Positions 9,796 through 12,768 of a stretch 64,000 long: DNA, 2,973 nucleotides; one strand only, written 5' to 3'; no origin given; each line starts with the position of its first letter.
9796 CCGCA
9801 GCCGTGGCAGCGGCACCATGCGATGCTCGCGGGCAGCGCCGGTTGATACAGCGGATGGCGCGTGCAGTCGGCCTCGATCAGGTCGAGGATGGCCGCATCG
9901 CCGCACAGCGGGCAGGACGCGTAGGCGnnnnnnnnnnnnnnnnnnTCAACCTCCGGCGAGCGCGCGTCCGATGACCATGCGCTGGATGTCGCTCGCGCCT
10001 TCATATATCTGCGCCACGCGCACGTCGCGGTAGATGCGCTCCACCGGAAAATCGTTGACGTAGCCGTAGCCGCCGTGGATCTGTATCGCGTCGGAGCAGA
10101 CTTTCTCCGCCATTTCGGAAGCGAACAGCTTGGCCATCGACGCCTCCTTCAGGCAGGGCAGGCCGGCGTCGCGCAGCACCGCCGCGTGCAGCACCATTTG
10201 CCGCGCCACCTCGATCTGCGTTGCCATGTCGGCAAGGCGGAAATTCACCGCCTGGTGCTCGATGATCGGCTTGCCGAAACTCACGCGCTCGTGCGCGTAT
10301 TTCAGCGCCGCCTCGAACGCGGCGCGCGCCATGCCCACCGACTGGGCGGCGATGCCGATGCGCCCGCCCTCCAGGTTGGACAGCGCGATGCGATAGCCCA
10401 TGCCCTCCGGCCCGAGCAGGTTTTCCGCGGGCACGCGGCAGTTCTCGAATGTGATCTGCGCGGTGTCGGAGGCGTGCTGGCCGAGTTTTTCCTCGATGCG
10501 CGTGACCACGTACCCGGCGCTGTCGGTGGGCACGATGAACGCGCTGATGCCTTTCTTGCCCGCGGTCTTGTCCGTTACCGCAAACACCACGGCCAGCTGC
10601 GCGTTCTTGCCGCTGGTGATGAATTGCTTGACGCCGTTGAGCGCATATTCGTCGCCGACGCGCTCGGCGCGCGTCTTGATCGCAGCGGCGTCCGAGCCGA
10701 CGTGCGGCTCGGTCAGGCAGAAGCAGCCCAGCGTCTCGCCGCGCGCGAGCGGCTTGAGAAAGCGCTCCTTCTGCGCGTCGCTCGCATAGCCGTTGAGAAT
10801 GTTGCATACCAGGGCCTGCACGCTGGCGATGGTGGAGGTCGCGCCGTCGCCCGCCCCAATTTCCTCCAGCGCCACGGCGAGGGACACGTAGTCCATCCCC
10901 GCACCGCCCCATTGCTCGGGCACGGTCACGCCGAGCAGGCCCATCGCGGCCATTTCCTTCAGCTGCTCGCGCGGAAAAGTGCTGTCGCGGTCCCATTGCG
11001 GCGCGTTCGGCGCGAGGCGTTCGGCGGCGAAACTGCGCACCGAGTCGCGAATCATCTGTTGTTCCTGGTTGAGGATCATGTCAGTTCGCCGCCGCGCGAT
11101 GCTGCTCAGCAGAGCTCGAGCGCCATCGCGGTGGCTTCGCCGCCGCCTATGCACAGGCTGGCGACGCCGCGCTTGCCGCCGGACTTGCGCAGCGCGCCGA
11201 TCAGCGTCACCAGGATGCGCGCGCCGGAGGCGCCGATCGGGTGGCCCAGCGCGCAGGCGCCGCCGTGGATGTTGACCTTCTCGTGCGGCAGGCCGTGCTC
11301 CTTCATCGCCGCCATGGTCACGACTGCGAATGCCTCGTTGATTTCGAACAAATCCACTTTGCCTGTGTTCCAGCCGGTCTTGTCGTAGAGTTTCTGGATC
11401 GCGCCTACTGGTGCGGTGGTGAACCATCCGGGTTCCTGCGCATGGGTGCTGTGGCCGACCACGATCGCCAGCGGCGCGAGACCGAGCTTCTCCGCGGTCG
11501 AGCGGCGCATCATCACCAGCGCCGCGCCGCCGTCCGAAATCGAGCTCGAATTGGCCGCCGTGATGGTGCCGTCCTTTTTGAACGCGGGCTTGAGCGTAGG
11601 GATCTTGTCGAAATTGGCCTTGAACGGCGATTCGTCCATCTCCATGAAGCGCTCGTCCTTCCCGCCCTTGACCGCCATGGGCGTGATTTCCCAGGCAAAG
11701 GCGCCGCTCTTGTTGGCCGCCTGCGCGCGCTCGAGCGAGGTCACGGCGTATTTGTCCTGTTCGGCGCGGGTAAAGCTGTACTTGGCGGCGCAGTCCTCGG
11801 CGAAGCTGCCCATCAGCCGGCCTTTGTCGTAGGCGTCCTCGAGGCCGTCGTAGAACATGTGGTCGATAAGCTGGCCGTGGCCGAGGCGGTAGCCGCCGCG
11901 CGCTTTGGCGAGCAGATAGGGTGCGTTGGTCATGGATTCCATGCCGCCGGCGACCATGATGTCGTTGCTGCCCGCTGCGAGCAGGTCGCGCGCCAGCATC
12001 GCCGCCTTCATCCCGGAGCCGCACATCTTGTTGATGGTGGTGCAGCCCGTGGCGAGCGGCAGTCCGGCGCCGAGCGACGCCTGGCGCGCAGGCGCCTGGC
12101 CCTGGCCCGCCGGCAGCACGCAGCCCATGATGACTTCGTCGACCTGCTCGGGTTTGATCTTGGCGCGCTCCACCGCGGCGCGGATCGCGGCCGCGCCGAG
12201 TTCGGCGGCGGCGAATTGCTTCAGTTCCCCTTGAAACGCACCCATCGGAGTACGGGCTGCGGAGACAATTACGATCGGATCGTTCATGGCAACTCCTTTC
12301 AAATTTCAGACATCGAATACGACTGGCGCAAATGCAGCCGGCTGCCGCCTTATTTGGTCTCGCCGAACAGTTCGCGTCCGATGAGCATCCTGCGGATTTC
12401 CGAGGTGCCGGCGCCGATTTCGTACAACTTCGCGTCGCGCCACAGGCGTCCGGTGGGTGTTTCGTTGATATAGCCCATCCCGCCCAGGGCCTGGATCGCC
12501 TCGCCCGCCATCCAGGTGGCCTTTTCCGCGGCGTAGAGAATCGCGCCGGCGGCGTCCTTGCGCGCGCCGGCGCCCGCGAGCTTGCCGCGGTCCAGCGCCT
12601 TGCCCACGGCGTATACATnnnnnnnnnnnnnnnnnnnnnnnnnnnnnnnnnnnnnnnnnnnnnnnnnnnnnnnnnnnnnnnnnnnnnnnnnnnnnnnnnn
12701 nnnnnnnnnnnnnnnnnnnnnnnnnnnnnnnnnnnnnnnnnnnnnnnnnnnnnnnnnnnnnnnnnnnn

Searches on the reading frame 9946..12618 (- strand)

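Call 62: search_protein_families(library=pfam, proteins=[window:9946-12618:-], max_evalue=0.00001)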
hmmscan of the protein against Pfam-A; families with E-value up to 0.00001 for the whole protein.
window:9946-12618:- (890 aa): 4 families
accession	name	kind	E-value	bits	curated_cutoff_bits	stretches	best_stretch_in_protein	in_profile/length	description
PF00441.29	Acyl-CoA_dh_1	-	5.7e-53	179.5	22.4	1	739-887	1-149/150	Acyl-CoA dehydrogenase, C-terminal domain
PF02771.21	Acyl-CoA_dh_N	-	9.9e-38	129.4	22.9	1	518-628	2-113/113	Acyl-CoA dehydrogenase, N-terminal domain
PF08028.16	Acyl-CoA_dh_2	-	2e-30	106.3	22.7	1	754-876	1-133/134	Acyl-CoA dehydrogenase, C-terminal domain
PF02770.24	Acyl-CoA_dh_M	-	5.3e-25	87.9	33.3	1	632-727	1-97/97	Acyl-CoA dehydrogenase, middle domain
